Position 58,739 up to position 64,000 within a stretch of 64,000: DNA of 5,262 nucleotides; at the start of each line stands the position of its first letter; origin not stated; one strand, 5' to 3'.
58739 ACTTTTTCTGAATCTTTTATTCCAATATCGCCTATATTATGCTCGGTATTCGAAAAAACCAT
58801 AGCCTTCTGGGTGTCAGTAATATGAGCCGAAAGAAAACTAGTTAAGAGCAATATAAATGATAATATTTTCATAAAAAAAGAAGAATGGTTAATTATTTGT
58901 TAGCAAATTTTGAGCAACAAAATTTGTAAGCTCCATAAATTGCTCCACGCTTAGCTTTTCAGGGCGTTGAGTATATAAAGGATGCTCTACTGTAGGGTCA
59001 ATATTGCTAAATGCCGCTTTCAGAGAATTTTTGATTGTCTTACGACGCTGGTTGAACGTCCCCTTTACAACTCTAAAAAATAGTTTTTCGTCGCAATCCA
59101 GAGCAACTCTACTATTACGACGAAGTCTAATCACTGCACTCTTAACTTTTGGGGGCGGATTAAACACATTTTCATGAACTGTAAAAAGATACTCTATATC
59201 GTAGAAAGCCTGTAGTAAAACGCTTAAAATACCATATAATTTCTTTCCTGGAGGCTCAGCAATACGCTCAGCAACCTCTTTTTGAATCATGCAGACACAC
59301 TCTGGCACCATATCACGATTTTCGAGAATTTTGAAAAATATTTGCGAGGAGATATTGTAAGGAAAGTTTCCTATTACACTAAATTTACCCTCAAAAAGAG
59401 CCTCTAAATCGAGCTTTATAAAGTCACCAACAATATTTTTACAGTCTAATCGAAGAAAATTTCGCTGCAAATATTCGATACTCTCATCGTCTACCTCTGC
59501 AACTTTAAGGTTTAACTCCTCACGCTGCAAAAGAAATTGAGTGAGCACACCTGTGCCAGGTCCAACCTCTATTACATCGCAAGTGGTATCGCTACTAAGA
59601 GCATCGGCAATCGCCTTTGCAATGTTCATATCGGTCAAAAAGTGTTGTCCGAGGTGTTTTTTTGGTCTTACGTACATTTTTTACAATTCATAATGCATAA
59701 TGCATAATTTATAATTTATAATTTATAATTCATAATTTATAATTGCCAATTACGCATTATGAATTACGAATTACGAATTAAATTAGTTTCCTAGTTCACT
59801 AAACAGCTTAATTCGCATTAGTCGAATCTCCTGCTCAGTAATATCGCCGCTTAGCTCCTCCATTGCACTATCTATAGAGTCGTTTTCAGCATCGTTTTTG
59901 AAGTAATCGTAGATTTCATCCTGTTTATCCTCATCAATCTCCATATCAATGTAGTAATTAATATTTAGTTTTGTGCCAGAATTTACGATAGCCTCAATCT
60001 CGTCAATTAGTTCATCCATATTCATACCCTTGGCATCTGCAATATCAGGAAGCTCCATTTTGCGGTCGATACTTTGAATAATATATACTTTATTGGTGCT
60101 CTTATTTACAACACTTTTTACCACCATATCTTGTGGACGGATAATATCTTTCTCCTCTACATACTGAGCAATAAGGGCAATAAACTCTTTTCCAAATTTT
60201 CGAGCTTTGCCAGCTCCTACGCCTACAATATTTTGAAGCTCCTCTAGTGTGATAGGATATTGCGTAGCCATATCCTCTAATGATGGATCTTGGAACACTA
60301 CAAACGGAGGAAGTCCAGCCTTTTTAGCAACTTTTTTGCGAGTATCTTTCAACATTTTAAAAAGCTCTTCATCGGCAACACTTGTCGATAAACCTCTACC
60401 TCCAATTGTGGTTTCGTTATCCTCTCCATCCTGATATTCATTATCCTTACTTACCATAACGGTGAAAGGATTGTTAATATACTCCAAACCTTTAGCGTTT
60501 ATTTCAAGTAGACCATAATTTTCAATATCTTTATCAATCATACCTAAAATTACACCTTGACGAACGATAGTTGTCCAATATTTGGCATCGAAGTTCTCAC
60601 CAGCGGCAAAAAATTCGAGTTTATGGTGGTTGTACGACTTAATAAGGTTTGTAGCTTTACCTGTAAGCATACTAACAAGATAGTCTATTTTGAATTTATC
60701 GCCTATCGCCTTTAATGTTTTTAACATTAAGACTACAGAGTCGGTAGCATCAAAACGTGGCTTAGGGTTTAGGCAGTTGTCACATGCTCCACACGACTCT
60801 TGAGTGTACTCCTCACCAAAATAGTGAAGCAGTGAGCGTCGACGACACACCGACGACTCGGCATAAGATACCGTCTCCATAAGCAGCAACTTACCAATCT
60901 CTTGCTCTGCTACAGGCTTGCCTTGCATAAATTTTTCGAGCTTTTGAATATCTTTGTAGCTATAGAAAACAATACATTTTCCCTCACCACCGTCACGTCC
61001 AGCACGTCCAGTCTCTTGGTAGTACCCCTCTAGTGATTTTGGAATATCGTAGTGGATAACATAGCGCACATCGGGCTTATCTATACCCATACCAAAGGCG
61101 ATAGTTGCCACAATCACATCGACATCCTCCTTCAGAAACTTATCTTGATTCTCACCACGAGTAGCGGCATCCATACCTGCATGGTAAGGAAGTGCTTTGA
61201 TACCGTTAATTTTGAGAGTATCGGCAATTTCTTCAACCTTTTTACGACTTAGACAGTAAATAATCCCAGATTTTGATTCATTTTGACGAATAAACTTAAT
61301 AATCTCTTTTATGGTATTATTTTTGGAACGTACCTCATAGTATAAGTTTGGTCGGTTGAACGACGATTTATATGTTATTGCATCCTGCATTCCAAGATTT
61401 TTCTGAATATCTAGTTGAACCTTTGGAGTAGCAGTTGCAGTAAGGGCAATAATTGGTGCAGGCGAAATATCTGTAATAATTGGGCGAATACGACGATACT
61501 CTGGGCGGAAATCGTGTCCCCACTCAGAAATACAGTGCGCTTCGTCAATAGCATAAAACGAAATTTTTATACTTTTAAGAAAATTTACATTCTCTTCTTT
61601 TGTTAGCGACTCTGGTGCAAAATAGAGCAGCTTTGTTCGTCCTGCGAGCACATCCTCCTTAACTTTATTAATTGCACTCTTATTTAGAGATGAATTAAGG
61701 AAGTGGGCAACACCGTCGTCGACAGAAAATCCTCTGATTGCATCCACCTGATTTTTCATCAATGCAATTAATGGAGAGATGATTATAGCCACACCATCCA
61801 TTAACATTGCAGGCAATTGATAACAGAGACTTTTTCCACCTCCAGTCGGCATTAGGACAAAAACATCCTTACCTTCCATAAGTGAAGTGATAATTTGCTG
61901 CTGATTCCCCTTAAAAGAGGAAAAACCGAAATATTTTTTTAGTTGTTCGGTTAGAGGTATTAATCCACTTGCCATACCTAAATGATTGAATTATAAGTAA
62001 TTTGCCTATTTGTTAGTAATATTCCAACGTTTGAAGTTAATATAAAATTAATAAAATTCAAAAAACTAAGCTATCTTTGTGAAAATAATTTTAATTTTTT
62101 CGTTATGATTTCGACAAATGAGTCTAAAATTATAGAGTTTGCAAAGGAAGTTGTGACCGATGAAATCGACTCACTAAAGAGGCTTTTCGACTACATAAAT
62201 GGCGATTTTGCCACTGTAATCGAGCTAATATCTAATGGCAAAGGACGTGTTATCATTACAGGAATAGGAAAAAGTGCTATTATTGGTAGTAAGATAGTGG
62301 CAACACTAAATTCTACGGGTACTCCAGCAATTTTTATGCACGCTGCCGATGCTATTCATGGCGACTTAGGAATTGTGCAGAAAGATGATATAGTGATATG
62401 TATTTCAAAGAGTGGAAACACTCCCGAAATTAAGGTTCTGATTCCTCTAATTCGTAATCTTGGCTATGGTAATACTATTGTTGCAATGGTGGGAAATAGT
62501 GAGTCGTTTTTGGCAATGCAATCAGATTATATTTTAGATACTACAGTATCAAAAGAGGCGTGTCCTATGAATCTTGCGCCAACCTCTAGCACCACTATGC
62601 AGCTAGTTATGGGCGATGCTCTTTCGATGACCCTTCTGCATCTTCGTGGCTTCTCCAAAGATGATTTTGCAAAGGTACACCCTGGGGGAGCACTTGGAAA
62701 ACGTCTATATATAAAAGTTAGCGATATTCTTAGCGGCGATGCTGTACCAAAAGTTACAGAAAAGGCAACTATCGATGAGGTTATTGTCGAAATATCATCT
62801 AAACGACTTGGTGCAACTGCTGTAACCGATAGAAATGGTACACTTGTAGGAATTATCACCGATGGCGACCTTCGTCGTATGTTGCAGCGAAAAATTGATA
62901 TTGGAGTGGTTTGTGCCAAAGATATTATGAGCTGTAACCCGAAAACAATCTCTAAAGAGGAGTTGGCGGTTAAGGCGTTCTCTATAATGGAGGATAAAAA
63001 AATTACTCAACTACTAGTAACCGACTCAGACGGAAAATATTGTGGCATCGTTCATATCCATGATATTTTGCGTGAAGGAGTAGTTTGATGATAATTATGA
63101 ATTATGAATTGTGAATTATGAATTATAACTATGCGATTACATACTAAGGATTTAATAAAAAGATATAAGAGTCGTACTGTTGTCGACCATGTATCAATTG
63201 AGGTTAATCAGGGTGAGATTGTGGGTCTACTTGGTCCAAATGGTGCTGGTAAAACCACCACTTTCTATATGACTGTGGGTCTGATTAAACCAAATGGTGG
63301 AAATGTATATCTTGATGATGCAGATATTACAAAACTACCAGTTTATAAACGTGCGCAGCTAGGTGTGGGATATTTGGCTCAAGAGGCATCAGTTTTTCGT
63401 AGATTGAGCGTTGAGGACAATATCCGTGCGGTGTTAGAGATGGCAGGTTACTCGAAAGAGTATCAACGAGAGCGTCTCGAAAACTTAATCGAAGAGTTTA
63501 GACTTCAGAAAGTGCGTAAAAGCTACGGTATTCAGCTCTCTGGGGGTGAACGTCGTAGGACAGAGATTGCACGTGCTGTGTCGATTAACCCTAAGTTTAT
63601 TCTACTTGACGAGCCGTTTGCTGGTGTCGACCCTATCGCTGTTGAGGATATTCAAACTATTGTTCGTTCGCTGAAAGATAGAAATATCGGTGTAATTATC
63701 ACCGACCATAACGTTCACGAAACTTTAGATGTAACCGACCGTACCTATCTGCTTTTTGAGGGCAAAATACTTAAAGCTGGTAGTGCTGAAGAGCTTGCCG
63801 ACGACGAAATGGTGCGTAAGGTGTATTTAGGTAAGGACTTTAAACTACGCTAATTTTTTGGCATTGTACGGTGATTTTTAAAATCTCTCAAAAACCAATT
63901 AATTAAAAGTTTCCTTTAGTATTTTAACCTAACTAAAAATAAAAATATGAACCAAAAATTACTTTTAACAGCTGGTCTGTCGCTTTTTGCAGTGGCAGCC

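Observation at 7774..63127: Heptanucleotide satellite (AATTATG)n at 19 loci, built into intercistronic spacers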

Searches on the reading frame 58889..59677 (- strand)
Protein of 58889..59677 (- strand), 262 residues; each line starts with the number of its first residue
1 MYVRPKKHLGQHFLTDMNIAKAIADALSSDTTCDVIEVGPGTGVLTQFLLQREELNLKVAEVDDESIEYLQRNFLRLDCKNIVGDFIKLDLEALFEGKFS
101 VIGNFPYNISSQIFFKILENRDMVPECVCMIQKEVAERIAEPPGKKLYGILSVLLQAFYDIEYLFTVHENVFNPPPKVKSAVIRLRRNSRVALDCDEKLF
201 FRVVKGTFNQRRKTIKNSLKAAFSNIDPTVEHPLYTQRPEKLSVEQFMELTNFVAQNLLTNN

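Call 19: search_protein_families(library=pfam, proteins=[window:58889-59677:-])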
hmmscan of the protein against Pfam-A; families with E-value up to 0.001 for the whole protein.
window:58889-59677:- (262 aa): 2 families
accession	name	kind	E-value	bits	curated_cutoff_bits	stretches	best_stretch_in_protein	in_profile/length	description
PF00398.26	RrnaAD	-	6.1e-50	170.2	24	1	6-254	5-261/263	Ribosomal RNA adenine dimethylase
PF05175.20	MTS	-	0.00012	22.2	23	1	22-112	22-113/170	Methyltransferase small domain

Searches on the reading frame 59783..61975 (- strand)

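Call 19: search_protein_families(library=pfam, proteins=[window:59783-61975:-])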
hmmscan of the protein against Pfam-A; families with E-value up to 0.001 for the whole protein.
window:59783-61975:- (730 aa): 8 families
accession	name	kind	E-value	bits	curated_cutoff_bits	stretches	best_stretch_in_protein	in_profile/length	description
PF00270.35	DEAD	-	2.5e-26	92.8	26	1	24-186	3-164/167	DEAD/DEAH box helicase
PF21220.3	RecQ-1-like_HTH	-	4.2e-25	88.1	27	1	626-676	1-51/51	RecQ-1-like, helix-turn-helix domain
PF00271.37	Helicase_C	-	3.2e-23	82.5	23.5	1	221-329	5-110/110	Helicase conserved C-terminal domain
PF09382.16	RQC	-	4.1e-20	72.2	23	1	407-513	4-110/114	RQC domain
PF00570.28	HRDC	-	4.6e-18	65.4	23.8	1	536-602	2-68/68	HRDC domain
PF16124.10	RecQ_Zn_bind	-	3.5e-17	63.3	25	1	340-402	1-66/66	RecQ zinc-binding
PF04851.21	ResIII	-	8.9e-05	22.9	22.5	1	24-182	7-162/164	Type III restriction enzyme, res subunit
PF14493.12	HTH_40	-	0.00042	21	27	1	638-721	11-89/89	Helix-turn-helix domain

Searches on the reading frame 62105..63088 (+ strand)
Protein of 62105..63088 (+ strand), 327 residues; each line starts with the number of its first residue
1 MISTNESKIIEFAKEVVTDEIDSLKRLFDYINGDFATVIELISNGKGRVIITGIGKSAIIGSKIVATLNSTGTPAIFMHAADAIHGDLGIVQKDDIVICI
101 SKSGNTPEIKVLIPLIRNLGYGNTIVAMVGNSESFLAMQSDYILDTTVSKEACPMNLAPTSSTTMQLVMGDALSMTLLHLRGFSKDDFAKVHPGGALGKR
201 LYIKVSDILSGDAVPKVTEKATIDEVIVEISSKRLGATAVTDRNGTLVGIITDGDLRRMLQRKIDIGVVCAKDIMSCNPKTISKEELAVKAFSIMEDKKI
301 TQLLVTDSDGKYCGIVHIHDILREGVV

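Call 19: search_protein_families(library=pfam, proteins=[window:62105-63088:+])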
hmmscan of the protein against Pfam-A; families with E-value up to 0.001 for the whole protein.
window:62105-63088:+ (327 aa): 2 families
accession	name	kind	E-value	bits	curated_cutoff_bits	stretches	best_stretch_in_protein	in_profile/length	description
PF01380.27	SIS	-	3.8e-23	82.2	25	1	46-173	5-128/131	SIS domain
PF00571.33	CBS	-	5.1e-22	78.4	24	2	271-324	1-54/57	CBS domain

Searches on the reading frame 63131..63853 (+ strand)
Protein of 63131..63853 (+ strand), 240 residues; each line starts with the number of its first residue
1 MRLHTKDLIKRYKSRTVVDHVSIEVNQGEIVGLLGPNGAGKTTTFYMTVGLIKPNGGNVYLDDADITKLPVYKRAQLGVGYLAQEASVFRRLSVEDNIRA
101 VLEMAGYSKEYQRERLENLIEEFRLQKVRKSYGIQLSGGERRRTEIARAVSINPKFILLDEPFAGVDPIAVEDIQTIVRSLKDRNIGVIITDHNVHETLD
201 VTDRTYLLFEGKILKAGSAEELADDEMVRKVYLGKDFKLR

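Call 7: find_encoding_contigs(protein=window:63131-63853:+, flank=10000, max_places=6)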
Protein window:63131-63853:+ (240 aa): 2 contigs read that carry it; 1 place shown.
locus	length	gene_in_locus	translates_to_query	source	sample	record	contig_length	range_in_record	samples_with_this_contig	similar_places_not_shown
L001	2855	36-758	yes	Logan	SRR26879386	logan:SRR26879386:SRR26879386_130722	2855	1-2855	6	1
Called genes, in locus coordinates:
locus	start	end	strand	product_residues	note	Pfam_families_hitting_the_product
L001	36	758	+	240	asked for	PF00005:ABC_tran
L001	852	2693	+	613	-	PF00884:Sulfatase, PF01663:Phosphodiest (weak), PF16347:SGSH_C (faint)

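Call 19: search_protein_families(library=pfam, proteins=[window:63131-63853:+])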
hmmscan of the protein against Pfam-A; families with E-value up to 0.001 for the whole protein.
window:63131-63853:+ (240 aa): 3 families
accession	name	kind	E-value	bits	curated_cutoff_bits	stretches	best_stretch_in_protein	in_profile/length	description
PF00005.33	ABC_tran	-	3.3e-33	115.6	25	1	19-164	2-137/137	ABC transporter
PF13304.12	AAA_21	-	9.7e-05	23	27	0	154-195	259-300/304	AAA domain, putative AbiEii toxin, Type IV TA system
PF02463.25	SMC_N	-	0.00094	19.1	40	0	108-204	115-207/220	RecF/RecN/SMC N terminal domain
